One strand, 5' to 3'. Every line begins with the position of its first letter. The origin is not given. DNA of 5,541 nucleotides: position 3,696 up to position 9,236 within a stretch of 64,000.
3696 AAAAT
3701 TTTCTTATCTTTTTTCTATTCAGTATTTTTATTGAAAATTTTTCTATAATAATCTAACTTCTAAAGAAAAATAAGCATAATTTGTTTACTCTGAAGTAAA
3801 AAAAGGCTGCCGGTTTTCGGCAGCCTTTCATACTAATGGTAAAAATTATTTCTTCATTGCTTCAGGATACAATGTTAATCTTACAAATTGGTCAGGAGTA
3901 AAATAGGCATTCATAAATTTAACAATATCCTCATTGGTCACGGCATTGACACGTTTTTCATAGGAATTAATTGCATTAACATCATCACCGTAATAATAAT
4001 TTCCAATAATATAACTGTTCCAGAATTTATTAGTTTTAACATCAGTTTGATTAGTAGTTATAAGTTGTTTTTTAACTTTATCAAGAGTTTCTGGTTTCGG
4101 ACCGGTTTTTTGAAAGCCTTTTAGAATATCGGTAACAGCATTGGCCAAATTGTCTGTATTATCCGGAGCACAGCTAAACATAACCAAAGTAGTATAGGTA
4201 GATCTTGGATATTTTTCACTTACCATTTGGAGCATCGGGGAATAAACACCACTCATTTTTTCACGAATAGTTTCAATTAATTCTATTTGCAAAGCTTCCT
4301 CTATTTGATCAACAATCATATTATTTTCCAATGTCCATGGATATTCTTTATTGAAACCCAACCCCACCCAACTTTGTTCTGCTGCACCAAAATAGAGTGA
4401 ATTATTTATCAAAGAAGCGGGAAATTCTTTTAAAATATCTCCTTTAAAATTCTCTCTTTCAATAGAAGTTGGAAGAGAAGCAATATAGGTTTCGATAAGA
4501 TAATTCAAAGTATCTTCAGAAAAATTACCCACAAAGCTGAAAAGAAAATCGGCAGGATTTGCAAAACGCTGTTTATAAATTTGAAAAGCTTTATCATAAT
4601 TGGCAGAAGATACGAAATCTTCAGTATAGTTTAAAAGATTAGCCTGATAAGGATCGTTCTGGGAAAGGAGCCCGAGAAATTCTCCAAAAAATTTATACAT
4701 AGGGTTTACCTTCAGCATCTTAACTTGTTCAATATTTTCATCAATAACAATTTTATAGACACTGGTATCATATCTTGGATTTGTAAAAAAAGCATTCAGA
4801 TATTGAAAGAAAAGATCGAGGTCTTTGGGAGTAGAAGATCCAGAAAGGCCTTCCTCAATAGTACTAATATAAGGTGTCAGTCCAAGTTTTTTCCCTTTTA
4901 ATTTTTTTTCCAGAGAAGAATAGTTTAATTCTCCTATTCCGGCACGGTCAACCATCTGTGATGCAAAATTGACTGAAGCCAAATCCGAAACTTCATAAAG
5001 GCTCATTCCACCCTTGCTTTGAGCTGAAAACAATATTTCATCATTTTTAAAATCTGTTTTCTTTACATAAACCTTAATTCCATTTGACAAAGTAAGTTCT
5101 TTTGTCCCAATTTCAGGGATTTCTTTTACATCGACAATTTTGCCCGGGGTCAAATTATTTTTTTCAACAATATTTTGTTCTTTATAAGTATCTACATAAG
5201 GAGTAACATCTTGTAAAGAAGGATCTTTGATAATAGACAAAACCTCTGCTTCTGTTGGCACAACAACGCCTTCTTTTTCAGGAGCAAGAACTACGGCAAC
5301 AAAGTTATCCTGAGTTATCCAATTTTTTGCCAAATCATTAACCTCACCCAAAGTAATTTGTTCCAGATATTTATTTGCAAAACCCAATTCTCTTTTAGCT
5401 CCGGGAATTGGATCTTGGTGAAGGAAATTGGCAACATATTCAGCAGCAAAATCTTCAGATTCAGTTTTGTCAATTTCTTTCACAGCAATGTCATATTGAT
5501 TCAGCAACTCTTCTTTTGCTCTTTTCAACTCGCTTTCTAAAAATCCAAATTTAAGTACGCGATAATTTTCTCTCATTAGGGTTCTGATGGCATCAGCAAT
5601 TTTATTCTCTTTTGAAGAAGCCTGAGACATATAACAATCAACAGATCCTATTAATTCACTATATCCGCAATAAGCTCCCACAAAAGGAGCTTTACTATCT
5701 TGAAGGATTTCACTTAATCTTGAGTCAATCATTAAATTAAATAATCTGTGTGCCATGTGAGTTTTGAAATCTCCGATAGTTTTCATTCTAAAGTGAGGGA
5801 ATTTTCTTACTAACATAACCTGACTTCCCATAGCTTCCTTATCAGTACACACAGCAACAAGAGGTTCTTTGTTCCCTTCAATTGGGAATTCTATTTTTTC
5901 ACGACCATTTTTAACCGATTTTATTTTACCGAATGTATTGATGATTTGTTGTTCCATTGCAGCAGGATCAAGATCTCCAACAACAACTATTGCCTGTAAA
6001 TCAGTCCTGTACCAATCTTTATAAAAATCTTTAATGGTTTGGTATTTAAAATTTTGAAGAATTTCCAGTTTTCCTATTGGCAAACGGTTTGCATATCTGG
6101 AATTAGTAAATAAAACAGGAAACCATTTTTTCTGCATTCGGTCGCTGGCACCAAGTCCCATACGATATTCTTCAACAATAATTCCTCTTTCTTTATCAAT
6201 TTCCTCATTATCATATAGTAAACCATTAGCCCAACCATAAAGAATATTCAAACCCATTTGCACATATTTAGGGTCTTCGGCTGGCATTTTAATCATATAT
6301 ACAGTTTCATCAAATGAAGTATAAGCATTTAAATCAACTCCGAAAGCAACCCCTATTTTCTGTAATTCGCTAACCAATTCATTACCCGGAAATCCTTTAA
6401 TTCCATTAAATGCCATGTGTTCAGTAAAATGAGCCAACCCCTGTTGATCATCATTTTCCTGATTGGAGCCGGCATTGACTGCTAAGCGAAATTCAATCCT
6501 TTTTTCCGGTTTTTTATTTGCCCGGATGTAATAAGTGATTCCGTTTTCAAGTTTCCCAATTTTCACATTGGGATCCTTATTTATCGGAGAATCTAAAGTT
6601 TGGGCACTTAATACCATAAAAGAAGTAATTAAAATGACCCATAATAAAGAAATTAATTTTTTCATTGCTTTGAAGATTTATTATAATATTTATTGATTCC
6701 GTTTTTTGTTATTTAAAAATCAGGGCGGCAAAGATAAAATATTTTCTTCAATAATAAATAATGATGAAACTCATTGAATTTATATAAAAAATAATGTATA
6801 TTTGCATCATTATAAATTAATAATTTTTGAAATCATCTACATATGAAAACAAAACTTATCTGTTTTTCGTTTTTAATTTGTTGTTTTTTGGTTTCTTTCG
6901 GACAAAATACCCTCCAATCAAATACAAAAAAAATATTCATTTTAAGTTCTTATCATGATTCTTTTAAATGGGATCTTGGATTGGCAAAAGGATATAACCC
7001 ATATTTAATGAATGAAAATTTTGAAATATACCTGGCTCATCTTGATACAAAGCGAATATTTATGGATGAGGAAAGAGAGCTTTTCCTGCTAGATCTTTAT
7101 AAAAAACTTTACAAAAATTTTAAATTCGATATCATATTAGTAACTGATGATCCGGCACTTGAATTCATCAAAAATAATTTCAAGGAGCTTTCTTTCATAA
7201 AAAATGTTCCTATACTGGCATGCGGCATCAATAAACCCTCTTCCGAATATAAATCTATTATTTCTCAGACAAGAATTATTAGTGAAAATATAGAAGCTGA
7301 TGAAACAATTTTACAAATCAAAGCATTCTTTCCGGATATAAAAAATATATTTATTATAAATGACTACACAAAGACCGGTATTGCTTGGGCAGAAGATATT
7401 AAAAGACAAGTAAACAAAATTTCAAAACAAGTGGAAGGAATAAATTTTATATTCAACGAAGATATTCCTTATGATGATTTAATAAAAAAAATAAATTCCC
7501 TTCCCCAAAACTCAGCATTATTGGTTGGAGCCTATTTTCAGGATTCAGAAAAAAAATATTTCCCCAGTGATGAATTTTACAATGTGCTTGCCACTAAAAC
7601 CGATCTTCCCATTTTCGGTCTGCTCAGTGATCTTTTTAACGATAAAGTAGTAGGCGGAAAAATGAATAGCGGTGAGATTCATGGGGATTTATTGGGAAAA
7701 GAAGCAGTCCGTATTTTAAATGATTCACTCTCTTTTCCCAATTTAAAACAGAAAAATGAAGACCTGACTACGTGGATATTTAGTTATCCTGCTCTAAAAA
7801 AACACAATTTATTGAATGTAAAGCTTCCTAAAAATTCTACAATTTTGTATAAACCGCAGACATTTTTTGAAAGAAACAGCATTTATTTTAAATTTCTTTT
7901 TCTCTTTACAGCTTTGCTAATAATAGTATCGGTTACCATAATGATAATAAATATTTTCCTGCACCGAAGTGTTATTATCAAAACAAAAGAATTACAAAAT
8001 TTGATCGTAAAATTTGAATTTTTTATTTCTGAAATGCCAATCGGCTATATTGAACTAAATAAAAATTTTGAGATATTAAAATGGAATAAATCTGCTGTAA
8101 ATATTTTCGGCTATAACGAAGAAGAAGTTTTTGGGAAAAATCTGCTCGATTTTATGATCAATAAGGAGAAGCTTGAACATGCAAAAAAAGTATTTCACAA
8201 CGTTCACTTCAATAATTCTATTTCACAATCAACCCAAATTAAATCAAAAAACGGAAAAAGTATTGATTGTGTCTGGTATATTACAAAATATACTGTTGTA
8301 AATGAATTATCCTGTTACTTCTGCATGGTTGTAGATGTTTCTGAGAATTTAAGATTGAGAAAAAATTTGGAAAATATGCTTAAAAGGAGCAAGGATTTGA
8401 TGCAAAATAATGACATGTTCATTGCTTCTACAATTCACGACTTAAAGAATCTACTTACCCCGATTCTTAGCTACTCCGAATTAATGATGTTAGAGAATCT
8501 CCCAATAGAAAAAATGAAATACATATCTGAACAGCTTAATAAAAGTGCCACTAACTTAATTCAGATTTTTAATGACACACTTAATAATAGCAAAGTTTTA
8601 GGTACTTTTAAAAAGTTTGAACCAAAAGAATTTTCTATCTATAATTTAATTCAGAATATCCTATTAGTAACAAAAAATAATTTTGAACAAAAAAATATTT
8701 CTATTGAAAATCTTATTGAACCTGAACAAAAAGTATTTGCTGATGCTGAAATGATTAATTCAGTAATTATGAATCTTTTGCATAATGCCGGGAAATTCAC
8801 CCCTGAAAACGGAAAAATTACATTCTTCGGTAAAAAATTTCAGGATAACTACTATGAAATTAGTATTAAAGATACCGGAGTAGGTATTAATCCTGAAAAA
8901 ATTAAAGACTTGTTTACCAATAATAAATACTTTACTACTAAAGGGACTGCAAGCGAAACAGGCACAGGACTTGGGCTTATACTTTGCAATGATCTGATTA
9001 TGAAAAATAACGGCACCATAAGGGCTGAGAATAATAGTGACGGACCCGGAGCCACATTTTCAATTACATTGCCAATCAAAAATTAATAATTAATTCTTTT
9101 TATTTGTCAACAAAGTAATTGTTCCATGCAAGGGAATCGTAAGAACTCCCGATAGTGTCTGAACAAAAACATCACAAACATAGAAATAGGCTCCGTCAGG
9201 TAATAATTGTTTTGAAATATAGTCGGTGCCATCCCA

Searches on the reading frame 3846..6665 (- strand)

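Call 7: search_protein_families(library=pfam, proteins=[window:3846-6665:-], max_evalue=0.001)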
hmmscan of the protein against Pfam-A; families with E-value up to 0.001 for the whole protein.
window:3846-6665:- (939 aa): 2 families
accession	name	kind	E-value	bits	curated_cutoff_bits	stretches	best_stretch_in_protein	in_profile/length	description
PF05193.26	Peptidase_M16_C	-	1.6e-30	106.8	23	2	206-387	2-181/181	Peptidase M16 inactive domain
PF00675.25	Peptidase_M16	-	4.9e-24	85.4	22.3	1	49-168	5-117/149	Insulinase (Peptidase family M16)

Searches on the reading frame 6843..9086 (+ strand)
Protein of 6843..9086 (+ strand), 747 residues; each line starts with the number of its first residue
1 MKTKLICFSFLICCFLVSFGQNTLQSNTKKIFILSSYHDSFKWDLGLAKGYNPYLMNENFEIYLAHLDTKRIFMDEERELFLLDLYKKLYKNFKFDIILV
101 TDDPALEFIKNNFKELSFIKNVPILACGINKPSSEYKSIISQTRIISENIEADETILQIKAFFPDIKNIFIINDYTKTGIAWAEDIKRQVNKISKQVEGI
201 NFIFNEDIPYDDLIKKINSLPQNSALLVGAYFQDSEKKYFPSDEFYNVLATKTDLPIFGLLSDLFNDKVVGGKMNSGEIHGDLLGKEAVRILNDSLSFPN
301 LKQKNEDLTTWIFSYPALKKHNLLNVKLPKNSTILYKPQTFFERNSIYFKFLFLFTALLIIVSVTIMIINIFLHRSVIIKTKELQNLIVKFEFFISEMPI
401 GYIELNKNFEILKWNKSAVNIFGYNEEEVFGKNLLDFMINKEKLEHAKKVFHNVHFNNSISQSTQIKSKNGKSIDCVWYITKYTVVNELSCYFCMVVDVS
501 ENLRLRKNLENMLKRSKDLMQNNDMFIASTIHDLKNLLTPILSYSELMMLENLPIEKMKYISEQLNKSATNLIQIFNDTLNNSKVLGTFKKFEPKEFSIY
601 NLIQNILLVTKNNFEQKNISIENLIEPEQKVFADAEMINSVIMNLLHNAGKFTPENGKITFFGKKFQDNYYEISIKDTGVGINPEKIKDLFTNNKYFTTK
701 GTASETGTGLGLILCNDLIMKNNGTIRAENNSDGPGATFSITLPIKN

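Call 7: search_protein_families(library=pfam, proteins=[window:6843-9086:+], max_evalue=0.001)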
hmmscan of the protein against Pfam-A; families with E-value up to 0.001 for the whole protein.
window:6843-9086:+ (747 aa): 5 families
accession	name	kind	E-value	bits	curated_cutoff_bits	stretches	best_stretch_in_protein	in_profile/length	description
PF02518.31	HATPase_c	-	9e-20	71.6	26.4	1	634-746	2-110/111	Histidine kinase-, DNA gyrase B-, and HSP90-like ATPase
PF00989.32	PAS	-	1.4e-08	35.2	22.6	1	391-484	3-97/113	PAS fold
PF13426.13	PAS_9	-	3.3e-07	31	27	1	401-501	3-103/103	PAS domain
PF00512.31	HisKA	-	6.6e-05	23.3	26.9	1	525-583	4-61/66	His Kinase A (phospho-acceptor) domain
PF08447.18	PAS_3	-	0.00041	21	25.6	1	412-486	2-75/89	PAS fold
